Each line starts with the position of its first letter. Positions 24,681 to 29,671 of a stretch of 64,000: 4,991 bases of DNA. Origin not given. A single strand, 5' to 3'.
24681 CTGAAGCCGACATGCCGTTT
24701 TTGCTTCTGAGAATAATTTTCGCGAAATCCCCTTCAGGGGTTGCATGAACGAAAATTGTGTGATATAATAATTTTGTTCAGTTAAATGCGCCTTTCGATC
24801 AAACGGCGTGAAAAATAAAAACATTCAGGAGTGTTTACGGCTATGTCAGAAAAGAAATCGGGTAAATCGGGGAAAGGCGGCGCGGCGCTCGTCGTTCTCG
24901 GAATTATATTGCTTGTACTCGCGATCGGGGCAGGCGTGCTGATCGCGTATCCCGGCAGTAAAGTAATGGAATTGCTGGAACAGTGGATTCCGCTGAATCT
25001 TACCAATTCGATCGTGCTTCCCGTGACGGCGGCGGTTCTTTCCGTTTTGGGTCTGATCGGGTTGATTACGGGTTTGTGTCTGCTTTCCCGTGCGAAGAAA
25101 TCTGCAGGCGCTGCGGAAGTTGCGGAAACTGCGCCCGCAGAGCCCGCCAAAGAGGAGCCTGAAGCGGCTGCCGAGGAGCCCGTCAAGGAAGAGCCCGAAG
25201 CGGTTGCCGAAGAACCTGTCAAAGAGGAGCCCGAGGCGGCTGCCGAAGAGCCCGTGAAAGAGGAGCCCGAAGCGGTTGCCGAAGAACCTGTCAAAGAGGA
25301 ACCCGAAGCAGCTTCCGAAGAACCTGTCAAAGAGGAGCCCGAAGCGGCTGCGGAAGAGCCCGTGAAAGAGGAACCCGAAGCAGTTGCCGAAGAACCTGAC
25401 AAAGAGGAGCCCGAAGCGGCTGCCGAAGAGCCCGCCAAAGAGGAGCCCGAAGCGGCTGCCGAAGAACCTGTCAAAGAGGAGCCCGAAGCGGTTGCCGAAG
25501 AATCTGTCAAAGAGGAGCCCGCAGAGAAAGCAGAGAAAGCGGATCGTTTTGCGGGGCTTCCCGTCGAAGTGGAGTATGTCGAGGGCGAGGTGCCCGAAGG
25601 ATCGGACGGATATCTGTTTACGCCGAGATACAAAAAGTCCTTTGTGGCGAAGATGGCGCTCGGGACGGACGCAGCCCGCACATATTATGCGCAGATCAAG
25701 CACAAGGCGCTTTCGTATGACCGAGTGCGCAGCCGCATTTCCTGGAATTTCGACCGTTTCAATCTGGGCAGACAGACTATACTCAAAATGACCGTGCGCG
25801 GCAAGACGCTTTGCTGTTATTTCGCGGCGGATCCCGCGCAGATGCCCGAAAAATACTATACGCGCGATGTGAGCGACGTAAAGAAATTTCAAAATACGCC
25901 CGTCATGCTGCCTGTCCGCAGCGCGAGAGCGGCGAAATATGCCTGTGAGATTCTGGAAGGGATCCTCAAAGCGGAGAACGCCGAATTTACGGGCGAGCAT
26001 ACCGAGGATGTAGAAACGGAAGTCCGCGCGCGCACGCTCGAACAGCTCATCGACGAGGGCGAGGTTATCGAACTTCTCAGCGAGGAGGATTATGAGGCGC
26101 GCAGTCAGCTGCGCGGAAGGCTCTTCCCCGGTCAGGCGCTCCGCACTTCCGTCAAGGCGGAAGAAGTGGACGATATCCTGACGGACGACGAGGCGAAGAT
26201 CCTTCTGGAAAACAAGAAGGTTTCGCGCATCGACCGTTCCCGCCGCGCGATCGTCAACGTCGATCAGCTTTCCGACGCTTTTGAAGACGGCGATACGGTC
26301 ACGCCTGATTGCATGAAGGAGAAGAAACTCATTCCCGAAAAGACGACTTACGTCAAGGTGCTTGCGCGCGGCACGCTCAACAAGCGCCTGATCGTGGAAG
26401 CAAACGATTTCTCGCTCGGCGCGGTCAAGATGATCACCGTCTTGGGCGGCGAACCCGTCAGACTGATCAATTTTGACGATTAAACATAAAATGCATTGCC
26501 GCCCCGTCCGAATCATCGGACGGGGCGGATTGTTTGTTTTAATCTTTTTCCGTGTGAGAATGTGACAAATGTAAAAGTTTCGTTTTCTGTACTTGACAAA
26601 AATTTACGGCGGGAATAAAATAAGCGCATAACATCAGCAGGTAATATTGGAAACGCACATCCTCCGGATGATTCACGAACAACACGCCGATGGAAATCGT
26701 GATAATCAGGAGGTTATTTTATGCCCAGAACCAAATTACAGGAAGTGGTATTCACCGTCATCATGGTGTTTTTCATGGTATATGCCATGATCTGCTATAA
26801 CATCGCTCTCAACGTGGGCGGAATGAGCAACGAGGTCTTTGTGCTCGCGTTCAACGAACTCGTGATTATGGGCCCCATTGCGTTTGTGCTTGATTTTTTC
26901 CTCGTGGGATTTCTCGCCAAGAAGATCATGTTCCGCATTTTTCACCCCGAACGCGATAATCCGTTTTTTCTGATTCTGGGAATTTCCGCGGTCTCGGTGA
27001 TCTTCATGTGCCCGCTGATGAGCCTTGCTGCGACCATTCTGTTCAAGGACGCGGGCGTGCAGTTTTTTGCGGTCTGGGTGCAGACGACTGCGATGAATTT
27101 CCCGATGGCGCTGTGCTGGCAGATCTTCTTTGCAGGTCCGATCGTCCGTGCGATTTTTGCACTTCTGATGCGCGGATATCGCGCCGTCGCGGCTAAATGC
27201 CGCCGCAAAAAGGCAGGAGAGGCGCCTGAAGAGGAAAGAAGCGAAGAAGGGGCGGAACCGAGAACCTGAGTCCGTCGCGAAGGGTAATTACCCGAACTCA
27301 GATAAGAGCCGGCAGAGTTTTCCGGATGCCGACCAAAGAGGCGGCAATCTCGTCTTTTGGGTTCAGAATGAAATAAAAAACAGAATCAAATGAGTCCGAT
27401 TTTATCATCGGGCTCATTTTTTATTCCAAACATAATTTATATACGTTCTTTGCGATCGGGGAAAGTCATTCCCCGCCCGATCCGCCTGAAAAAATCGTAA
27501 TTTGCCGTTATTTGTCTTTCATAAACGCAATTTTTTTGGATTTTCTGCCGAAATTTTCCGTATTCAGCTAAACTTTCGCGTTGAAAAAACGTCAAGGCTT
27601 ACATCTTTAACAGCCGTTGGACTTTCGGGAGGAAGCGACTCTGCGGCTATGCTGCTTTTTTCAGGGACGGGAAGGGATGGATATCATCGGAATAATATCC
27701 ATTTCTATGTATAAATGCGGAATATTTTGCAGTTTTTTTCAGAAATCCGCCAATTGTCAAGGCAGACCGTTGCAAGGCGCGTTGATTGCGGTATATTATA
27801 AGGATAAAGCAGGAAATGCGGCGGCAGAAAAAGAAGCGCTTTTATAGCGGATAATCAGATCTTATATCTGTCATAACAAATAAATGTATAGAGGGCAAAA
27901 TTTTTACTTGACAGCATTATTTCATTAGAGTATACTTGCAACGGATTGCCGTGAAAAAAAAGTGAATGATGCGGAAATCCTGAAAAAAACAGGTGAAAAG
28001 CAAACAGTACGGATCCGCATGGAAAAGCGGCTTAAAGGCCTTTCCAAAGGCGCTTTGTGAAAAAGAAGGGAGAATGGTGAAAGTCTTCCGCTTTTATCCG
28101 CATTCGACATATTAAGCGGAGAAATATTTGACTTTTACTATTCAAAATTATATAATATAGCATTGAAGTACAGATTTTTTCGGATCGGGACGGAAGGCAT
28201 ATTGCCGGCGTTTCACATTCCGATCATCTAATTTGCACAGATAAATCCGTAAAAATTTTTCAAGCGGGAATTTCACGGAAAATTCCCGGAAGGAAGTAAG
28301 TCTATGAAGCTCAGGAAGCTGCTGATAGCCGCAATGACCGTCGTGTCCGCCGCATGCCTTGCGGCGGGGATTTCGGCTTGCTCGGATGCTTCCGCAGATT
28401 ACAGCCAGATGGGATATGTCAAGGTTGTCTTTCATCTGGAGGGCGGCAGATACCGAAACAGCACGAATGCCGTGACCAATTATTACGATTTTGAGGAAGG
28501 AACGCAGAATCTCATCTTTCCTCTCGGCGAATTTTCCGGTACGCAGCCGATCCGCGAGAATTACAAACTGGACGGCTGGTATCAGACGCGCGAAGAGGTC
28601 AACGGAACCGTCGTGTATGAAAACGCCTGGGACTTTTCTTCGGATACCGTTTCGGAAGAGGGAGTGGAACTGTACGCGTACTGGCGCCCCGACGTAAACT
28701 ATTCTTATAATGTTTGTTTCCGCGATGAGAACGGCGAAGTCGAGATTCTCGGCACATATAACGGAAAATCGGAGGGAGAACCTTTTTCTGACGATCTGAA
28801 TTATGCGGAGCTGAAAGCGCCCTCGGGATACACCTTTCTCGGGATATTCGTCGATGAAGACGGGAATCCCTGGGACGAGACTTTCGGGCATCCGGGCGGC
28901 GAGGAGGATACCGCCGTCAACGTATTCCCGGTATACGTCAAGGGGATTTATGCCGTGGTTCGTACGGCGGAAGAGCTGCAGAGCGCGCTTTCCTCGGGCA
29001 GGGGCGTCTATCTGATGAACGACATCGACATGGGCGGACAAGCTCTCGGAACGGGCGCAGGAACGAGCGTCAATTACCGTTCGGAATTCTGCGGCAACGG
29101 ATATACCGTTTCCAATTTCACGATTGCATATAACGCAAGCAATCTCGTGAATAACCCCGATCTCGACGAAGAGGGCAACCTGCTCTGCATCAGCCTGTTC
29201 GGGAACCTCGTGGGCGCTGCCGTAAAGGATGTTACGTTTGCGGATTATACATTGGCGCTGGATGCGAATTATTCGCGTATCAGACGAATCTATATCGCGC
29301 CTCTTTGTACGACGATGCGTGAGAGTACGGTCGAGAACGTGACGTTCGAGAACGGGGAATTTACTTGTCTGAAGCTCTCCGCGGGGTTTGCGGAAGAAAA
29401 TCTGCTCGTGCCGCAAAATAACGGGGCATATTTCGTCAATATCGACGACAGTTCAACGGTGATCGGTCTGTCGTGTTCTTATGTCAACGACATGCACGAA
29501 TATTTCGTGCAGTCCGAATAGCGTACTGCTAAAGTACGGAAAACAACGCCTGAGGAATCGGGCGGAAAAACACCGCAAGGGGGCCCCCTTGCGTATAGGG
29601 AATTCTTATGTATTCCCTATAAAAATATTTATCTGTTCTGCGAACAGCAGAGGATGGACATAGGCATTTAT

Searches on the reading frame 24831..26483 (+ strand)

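Call 11: search_protein_families(library=pfam, proteins=[window:24831-26483:+], max_evalue=0.001)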
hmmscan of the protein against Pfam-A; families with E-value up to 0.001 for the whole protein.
window:24831-26483:+ (550 aa): 2 families
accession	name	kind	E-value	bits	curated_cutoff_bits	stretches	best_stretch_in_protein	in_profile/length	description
PF00828.25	Ribosomal_L27A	-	2.4e-12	47.5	21.5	1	474-541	1-70/72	Ribosomal proteins 50S-L15, 50S-L18e, 60S-L27A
PF09731.14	Mitofilin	-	2e-05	24.2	27.4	1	21-270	8-251/614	Mitochondrial inner membrane protein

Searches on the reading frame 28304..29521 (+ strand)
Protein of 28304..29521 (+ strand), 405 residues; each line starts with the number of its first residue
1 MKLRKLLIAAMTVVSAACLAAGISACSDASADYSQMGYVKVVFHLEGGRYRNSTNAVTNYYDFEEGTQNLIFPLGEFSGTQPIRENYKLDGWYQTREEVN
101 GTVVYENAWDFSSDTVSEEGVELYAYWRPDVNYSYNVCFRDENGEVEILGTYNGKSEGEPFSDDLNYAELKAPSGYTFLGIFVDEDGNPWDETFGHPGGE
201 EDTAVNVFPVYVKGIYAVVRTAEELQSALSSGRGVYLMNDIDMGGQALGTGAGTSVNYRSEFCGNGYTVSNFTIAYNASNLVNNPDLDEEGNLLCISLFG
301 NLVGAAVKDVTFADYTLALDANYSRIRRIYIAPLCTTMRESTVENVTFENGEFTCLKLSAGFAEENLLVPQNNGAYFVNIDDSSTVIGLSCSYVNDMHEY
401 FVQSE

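Call 11: search_protein_families(library=pfam, proteins=[window:28304-29521:+], max_evalue=0.001)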
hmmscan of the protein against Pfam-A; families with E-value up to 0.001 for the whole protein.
window:28304-29521:+ (405 aa): 0 families

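Call 36: search_protein_families(library=ncbifam, proteins=[window:28304-29521:+], max_evalue=0.01)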
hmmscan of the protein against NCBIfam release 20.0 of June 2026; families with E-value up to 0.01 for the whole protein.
window:28304-29521:+ (405 aa): 1 family
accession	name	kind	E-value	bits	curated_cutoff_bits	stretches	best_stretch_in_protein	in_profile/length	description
NF033188.1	internalin_H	exception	0.0013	17.4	1050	1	79-195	369-467/548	InlH/InlC2 family class 1 internalin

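Call 70: search_protein_families(library=pfam, proteins=[window:28304-29521:+], max_evalue=5)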
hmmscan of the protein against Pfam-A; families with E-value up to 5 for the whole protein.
window:28304-29521:+ (405 aa): 1 family
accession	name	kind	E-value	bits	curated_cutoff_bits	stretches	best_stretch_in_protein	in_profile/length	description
PF09479.16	Flg_new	-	0.0046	17.5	27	1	73-125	25-64/65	Listeria-Bacteroides repeat domain (List_Bact_rpt)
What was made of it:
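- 28304..29521 (+): 405-aa lipoprotein ('unk405') with a weak Flg_new repeat and an unassigned C-terminal domain. It always lies directly upstream of the SBP gene. Pfam Flg_new E 0.005 (call 70).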

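Call 105: search_solved_structures(query=window:28304-29518:+, max_evalue=0.01)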
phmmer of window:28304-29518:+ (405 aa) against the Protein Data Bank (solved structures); distinct sequences matched with E-value up to 0.01: 0.
